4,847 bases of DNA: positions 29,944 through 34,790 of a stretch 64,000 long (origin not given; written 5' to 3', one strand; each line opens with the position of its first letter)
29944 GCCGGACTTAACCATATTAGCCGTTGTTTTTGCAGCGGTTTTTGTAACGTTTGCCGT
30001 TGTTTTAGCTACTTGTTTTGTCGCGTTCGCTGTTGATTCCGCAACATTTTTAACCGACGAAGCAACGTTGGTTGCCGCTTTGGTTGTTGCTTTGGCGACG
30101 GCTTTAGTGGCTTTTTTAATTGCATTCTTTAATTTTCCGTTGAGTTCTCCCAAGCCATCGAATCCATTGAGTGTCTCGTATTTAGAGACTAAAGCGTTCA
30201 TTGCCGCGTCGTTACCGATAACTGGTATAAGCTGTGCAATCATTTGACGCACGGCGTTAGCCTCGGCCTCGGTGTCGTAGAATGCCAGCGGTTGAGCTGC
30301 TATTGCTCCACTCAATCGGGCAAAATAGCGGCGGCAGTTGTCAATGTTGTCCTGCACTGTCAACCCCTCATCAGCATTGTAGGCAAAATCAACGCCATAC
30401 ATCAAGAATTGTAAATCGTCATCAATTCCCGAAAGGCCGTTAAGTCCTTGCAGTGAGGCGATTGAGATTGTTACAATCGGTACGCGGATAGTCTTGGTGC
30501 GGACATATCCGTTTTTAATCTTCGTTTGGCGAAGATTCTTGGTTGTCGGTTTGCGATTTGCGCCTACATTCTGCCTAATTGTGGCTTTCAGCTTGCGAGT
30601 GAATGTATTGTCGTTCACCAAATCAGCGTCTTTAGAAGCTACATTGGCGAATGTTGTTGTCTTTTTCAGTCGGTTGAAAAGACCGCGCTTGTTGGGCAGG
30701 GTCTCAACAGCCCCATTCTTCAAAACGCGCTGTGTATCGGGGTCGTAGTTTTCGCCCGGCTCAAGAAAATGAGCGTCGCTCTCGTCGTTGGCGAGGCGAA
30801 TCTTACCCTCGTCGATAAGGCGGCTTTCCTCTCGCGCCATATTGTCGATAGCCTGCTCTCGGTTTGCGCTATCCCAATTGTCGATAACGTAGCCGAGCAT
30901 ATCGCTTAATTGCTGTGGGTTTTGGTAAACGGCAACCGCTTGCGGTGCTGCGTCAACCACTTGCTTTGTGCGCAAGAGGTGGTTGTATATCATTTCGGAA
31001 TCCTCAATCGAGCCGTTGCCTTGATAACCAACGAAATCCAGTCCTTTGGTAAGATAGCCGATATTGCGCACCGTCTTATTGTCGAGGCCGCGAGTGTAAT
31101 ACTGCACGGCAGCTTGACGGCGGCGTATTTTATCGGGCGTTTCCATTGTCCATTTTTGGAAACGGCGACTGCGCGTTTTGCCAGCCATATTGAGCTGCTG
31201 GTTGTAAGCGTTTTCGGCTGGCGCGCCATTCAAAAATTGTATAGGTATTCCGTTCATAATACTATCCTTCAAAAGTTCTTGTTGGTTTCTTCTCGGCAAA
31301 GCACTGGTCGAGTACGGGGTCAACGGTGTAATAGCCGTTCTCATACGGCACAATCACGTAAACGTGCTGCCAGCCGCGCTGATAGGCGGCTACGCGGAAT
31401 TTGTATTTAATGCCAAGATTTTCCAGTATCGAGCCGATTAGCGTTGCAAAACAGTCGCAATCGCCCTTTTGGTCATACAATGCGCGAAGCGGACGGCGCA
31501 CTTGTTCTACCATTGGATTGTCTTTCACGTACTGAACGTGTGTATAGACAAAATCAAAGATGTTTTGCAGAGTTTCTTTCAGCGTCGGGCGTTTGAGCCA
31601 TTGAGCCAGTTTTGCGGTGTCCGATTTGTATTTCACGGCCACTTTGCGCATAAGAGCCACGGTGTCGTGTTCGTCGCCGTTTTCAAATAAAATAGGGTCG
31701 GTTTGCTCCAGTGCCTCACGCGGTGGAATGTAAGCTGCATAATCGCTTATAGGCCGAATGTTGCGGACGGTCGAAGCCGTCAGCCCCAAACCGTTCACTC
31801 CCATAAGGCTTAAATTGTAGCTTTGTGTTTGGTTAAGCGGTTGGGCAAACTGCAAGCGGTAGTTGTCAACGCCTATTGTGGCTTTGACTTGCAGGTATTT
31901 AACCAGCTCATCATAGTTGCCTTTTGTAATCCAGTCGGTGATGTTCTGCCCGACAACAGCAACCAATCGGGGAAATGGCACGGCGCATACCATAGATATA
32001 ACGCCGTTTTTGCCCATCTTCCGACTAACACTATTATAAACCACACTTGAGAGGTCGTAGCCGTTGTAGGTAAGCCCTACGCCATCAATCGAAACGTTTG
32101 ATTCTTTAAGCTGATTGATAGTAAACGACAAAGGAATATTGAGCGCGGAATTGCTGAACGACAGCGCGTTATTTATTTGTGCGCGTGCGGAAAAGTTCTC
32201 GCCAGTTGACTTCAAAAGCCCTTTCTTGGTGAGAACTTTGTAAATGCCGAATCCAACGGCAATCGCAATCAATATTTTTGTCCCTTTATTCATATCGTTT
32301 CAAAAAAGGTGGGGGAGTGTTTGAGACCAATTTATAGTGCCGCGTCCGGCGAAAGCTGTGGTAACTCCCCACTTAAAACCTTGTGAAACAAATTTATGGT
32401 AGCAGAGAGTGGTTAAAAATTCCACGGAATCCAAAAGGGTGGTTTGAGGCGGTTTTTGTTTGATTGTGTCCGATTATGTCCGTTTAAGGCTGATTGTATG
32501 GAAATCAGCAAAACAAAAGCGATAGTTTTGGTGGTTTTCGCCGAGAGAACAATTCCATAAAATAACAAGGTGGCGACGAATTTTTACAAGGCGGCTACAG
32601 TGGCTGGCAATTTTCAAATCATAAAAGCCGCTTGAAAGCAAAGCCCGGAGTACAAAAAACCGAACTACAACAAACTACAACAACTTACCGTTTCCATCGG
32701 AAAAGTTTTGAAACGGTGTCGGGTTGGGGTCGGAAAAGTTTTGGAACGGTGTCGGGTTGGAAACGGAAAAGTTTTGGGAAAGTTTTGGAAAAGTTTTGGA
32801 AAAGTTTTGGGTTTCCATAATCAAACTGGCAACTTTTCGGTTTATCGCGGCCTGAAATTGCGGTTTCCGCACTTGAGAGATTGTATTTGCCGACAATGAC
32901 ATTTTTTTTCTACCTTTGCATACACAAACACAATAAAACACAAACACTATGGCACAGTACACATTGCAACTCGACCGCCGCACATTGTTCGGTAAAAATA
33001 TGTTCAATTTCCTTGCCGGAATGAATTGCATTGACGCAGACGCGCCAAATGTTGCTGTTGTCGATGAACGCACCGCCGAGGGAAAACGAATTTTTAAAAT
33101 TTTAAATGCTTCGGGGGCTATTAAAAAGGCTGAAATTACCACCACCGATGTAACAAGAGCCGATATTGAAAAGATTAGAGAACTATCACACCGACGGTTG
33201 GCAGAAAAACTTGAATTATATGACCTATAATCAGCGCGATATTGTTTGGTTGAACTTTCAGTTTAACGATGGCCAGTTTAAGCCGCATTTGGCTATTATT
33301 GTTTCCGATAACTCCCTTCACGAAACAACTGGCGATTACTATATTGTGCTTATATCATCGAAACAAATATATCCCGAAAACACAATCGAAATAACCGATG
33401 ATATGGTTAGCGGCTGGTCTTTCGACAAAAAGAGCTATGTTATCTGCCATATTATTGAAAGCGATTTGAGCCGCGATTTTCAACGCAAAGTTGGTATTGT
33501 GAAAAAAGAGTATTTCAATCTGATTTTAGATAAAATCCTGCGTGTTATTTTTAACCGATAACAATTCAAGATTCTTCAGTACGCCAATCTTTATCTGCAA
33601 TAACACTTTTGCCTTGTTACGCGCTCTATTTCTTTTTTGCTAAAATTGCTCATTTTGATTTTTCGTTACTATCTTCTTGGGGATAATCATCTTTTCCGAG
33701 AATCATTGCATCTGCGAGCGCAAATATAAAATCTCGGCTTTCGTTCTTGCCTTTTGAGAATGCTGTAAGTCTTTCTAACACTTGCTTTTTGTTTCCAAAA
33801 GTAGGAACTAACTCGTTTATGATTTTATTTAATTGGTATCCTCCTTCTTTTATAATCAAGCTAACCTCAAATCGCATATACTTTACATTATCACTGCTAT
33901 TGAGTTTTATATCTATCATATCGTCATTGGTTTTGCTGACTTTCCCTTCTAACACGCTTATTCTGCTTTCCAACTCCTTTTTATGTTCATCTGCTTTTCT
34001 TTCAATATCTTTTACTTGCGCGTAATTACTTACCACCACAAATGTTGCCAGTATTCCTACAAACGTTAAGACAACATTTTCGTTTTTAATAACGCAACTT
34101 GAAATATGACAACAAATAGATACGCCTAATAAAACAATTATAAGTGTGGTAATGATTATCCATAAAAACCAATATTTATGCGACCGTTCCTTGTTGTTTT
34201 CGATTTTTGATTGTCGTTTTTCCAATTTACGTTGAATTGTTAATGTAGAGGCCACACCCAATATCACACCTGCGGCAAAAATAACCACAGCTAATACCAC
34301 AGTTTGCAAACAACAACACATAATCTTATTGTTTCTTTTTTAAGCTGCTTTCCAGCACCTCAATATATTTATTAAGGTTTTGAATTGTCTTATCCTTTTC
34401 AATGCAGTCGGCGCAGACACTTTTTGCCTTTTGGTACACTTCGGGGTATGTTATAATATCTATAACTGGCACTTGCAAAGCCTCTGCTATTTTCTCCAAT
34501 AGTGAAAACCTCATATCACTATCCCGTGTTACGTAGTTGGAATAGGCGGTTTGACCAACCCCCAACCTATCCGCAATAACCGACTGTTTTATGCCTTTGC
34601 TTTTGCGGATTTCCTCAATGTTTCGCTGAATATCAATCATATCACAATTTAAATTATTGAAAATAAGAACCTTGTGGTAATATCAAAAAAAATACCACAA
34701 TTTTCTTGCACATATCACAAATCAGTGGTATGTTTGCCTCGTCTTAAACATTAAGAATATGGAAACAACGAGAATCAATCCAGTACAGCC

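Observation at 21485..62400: [LI]-x-G-[ILF]-x-G-[ILF]-[DG] motif shared between late-arm proteins and the DarB-like operon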

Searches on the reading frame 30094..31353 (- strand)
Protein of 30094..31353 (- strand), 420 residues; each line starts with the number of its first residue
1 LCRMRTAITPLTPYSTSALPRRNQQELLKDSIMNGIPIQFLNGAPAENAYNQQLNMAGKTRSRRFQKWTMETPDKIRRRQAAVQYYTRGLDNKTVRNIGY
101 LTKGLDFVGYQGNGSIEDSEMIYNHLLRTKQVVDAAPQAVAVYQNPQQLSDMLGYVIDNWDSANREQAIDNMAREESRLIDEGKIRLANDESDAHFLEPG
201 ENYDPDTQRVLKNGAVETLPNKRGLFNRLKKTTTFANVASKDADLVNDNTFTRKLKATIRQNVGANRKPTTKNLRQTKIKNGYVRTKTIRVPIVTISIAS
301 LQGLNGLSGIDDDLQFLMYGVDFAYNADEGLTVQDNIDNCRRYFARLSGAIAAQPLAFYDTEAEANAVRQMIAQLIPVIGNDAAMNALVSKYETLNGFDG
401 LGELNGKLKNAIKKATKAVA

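Call 75: find_homologous_proteins(query=window:30094-31353:-, max_evalue=0.001)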
Query window:30094-31353:-: 6636 candidates shared short words with the query, none scored E <= 0.001.
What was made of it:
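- Tried and rejected: Homolog search with the 27877 N-terminal 420 residues, which used up the last search (call 75).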

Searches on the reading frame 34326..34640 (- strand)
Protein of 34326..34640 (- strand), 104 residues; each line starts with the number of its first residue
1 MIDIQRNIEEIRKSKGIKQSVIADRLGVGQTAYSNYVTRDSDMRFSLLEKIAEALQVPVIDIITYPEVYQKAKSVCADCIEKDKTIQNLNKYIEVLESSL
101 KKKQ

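Call 53: search_protein_families(library=pfam, proteins=[window:34326-34640:-], max_evalue=0.01)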
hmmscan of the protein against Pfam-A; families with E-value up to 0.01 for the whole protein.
window:34326-34640:- (104 aa): 4 families
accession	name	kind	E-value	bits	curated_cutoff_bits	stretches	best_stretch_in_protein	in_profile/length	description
PF01381.28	HTH_3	-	9.4e-11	42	23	1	8-59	1-52/55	Helix-turn-helix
PF13443.12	HTH_26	-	3.1e-06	27.8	22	1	7-66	1-61/63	Cro/C1-type HTH DNA-binding domain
PF13560.12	HTH_31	-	3.4e-05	24.5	27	1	10-58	8-57/64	Helix-turn-helix domain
PF12844.13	HTH_19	-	0.0019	18.5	30.2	1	7-55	3-51/64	Helix-turn-helix domain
